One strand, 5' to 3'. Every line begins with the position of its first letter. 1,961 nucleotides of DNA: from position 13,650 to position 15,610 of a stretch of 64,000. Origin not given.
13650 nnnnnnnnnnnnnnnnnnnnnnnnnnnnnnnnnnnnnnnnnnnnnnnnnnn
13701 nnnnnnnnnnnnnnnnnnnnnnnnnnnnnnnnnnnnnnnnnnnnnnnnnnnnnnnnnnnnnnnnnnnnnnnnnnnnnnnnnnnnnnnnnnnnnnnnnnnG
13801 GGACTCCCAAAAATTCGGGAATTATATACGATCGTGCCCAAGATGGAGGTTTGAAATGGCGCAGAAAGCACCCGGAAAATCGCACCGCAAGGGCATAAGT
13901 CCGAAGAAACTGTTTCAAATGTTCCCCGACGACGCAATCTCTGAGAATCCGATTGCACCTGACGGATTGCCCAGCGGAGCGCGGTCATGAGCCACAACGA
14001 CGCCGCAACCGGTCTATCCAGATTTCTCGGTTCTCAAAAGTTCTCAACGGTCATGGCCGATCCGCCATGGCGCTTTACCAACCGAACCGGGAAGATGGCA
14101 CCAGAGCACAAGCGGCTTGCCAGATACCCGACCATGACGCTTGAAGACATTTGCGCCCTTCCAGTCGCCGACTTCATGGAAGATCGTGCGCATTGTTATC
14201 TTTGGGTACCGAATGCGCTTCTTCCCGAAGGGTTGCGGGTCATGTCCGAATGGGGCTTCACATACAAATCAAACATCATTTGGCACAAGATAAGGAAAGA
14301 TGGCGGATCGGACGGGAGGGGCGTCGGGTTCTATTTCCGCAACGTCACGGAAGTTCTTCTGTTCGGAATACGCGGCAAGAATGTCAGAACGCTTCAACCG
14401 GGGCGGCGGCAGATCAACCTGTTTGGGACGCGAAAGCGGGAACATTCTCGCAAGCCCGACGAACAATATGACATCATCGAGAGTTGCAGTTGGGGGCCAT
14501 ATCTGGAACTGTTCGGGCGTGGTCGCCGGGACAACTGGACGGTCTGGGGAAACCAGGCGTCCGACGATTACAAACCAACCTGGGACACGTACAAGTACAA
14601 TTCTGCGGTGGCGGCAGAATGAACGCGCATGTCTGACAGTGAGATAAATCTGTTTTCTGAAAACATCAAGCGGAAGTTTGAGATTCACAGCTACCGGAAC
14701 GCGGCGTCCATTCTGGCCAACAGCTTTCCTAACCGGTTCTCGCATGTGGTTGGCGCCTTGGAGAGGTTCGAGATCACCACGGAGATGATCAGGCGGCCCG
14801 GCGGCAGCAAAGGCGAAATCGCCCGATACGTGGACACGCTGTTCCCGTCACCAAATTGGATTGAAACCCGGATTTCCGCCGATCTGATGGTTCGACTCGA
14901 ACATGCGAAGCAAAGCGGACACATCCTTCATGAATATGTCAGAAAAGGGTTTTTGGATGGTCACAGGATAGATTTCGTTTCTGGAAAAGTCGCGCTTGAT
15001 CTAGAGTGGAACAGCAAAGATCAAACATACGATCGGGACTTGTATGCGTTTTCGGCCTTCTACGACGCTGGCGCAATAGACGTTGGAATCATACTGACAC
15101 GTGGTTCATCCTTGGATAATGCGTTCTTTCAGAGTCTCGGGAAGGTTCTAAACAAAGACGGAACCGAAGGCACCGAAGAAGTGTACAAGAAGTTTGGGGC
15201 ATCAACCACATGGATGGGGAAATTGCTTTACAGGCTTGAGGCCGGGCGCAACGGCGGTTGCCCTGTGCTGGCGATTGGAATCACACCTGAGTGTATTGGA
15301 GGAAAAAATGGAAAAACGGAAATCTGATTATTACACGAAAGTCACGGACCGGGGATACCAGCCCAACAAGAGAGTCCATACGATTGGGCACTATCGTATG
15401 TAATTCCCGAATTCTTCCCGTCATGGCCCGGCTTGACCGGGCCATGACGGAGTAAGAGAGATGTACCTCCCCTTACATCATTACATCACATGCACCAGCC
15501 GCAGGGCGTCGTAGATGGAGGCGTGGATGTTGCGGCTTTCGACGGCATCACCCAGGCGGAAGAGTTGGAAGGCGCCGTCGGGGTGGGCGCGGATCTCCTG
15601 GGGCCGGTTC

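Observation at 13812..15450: Restriction–modification gene pair carried on a transposase-less cassette bounded by 30-bp terminal inverted repeats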

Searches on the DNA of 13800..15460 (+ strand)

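Call 8: search_dna_similar(query=window:13800-15460:+, collection=plasmids, mode=distant)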
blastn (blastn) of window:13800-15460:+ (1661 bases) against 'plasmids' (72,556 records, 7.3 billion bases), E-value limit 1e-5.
Records with a match: 12; places in all: 12; records where one place covers at least 80% of the query: 0.
Best place of each record, by identity: 60-80% 12.
By first word of the organism name: Rhizobium 3; Herbiconiux 2; Deinococcus 1; Comamonas 1; Roseomonas 1; Mycobacteroides 1; Agrobacterium 1; Roseivivax 1; Xanthomonas 1.
By predicted mobility (MOB-suite, as given by PLSDB): conjugative 6; non-mobilizable 5; mobilizable 1.
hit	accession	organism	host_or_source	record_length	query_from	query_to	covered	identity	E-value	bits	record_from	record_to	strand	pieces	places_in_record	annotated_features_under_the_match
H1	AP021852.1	Deinococcus grandis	-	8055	236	785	33%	71.0%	3e-67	264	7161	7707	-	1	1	hypothetical protein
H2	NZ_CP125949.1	Comamonas resistens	activated sludge,single strain culture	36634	242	771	32%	68.7%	8e-49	203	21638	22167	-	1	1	MT-A70 family methyltransferase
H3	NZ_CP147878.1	Roseomonas mucosa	cell culture,Styx glacier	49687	257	759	30%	68.5%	9e-42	180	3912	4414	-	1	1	MT-A70 family methyltransferase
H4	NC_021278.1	Mycobacteroides abscessus subsp. bolletii 50594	-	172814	242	759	31%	65.3%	3e-23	118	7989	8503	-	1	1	MT-A70 family methyltransferase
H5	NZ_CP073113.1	Rhizobium rhizogenes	Rosa sp.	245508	252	724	28%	68.8%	3e-41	178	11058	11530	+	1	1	MT-A70 family methyltransferase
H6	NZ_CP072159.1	Rhizobium sp. B230/85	Himalayan blackberry,cell culture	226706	252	724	28%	68.8%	3e-41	178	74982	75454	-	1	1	MT-A70 family methyltransferase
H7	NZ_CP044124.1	Rhizobium rhizogenes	Rosa sp.,culture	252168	252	724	28%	68.8%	3e-41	178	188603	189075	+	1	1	MT-A70 family methyltransferase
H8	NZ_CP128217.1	Agrobacterium fabrum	whole organism,plant root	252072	252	724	28%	68.8%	3e-41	178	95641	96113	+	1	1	MT-A70 family methyltransferase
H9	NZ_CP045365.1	Roseivivax sp. THAF40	pure culture,Surface of a polyethylene ...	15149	241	673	26%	66.7%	7e-24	120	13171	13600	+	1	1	MT-A70 family methyltransferase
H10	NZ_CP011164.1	Xanthomonas citri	Citrus x paradisi,cell culture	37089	390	784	24%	71.1%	9e-48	199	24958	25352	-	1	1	MT-A70 family methyltransferase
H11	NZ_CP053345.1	Herbiconiux sp. SALV-R1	Salvia splendens,cell culture,flower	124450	248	576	20%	70.2%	9e-29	137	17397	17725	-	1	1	MT-A70 family methyltransferase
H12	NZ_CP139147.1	Herbiconiux sp. KACC 21604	single cell,Flower of Salvia splendens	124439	248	576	20%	70.2%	9e-29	137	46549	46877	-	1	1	MT-A70 family methyltransferase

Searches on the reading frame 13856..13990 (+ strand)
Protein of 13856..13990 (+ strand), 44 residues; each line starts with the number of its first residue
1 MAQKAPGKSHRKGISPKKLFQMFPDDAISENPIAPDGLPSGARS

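Call 6: search_protein_families(library=pfam, proteins=[window:13856-13990:+], max_evalue=0.1)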
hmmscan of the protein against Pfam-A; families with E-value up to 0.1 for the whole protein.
window:13856-13990:+ (44 aa): 0 families

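Call 9: search_dna_similar(query=window:13856-13987:+, collection=plasmids, mode=protein, max_evalue=1, max_rows=40)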
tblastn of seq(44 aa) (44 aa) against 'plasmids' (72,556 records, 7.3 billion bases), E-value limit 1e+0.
No match.

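Call 56: find_homologous_proteins(query=window:13856-13987:+, max_evalue=0.01)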
Query seq(44 aa) (44 aa): 1 proteins with E <= 0.01 among 1 candidates.
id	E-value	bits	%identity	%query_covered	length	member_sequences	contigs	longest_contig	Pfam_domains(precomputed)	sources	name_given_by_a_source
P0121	1.9e-21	91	100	100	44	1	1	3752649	-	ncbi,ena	-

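Call 57: find_encoding_contigs(protein=P0121, flank=6000, max_places=5)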
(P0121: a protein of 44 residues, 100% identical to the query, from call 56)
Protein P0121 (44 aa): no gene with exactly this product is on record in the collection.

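Call 59: find_encoding_contigs(protein=P0123, flank=5000, max_places=3)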
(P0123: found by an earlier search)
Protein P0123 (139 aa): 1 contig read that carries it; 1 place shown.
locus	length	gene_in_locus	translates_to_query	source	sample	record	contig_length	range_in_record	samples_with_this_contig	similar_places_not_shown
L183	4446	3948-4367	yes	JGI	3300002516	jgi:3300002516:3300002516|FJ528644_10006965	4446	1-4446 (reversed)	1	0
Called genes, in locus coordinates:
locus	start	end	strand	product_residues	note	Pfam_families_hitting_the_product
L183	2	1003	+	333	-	?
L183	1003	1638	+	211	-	PF04079:SMC_ScpB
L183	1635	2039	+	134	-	-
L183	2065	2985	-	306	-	PF08843:AbiEii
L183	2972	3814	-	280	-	PF17194:AbiEi_3_N, PF11459:AbiEi_3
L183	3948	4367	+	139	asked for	PF09195:Endonuc-BglII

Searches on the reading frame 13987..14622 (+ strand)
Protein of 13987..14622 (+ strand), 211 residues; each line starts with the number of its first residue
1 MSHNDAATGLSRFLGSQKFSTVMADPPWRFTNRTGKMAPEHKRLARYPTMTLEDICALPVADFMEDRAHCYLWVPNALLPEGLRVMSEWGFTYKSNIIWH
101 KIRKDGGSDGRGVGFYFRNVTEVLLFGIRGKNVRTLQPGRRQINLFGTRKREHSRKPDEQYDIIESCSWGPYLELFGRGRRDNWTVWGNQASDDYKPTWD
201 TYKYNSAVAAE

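Call 6: search_protein_families(library=pfam, proteins=[window:13987-14622:+], max_evalue=0.1)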
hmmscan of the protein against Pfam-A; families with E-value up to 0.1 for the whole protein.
window:13987-14622:+ (211 aa): 1 family
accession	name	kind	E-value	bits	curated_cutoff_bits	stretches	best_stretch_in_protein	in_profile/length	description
PF05063.20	MT-A70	-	6e-28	98.4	23.9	1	19-190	1-172/172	MT-A70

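Call 17: find_encoding_contigs(protein=window:13987-14622:+, flank=6000, max_places=6)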
Protein window:13987-14622:+ (211 aa): no gene with exactly this product is on record in the collection.

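Call 43: search_solved_structures(query=window:13987-14622:+, max_evalue=0.01, show_alignments=1)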
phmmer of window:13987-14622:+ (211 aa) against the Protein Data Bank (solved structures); distinct sequences matched with E-value up to 0.01: 18.
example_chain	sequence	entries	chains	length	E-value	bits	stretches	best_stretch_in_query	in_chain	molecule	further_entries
7f4r_A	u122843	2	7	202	2.3e-18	69.9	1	17-190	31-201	MT-a70 family protein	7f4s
7f4l_C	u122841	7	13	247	4.3e-18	69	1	17-190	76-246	MT-a70 family protein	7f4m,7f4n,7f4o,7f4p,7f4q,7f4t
7yi8_B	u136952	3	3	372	7.8e-18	68.1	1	17-190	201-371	MT-a70 family protein | mRNA m(6)A methyltransferase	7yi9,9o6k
8xyl_A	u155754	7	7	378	8.1e-18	68.1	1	17-190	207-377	MT-a70 family protein | mRNA m(6)A methyltransferase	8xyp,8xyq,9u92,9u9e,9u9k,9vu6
8xyx_A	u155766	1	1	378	1e-16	64.4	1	17-190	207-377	MT-a70 family protein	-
9g4s_A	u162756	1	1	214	5.7e-12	48.9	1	18-192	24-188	N6-adenosine-methyltransferase catalytic subunit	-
9g4u_A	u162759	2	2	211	6.1e-12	48.9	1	18-192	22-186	N6-adenosine-methyltransferase catalytic subunit | N(6)-adenosine-methyltransferase catalytic subunit METTL3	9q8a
5il0_A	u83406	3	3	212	6.1e-12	48.9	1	18-192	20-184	METTL3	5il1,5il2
29vd_A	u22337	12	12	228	6.2e-12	48.8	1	18-191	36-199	N6-adenosine-methyltransferase catalytic subunit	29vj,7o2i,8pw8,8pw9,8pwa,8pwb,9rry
8bn8_AAA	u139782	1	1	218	6.2e-12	48.8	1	18-192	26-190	N6-adenosine-methyltransferase catalytic subunit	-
9g4w_A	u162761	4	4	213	6.2e-12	48.8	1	18-192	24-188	N6-adenosine-methyltransferase catalytic subunit | N(6)-adenosine-methyltransferase catalytic subunit METTL3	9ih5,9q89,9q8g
9r8z_A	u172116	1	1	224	6.3e-12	48.8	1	18-191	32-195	N(6)-adenosine-methyltransferase catalytic subunit METTL3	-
5k7m_A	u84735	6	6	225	6.4e-12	48.8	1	18-191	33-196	N6-adenosine-methyltransferase 70 kDa subunit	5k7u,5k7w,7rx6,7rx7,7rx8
5l6d_A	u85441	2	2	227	6.6e-12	48.7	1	18-191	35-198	N6-adenosine-methyltransferase 70 kDa subunit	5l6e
7acd_A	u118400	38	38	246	8.6e-12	48.4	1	18-191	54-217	N6-adenosine-methyltransferase catalytic subunit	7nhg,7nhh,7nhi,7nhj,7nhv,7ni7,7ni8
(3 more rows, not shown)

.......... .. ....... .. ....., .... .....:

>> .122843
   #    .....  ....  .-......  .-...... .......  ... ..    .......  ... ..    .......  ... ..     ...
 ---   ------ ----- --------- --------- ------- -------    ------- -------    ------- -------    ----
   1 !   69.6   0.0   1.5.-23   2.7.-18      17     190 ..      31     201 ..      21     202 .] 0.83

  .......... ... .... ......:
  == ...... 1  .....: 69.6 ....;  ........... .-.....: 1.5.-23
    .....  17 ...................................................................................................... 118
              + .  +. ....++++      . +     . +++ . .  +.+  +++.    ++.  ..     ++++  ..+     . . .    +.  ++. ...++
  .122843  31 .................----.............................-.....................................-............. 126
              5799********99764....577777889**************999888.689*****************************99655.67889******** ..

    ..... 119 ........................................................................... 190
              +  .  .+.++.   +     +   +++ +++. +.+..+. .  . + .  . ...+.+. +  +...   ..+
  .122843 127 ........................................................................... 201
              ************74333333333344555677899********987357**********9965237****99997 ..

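Call 48: search_protein_families(library=ncbifam, proteins=[window:13987-14622:+], max_evalue=0.01)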
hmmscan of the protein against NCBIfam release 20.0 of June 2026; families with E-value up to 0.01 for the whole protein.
window:13987-14622:+ (211 aa): 0 families
